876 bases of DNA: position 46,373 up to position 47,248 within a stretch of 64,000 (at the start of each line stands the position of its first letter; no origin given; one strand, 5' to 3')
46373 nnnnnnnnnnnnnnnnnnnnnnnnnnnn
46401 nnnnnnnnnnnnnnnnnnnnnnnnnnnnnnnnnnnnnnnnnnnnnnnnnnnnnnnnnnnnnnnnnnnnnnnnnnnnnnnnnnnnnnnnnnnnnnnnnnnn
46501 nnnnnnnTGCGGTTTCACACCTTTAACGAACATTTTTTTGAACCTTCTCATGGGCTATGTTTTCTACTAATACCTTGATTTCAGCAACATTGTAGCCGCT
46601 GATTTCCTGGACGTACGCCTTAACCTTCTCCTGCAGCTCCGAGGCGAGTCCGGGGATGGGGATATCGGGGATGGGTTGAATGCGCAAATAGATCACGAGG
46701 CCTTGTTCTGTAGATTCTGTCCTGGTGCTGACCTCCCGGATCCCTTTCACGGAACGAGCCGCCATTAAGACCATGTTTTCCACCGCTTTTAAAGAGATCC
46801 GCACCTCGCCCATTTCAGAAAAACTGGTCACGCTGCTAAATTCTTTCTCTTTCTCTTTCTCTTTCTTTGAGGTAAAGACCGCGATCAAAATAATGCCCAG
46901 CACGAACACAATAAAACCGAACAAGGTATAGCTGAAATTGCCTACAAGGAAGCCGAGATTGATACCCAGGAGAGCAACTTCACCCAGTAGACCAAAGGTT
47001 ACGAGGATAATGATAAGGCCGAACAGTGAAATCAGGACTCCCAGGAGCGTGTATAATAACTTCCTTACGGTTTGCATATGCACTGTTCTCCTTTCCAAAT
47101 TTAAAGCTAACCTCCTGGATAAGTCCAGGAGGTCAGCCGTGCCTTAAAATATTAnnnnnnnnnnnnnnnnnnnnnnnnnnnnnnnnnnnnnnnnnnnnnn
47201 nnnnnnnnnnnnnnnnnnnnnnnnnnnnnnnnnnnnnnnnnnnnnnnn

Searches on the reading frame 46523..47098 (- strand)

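Call 8: search_protein_families(library=ncbifam, proteins=[window:46523-47098:-])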
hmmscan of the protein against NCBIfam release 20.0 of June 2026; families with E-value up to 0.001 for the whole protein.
window:46523-47098:- (191 aa): 1 family
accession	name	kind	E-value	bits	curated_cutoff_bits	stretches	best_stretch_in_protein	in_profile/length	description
NF033218.1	anchor_AmaP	equivalog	2.7e-24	85.8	55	1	8-178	1-166/166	alkaline shock response membrane anchor protein AmaP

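Call 64: search_protein_families(library=pfam, proteins=[window:46523-47098:-], max_evalue=0.00001)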
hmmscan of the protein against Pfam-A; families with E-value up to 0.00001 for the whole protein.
window:46523-47098:- (191 aa): 1 family
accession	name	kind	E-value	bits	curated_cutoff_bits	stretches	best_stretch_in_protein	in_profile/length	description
PF03780.18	Asp23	-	8.2e-08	33.1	28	0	145-181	71-107/108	Asp23 family, cell envelope-related function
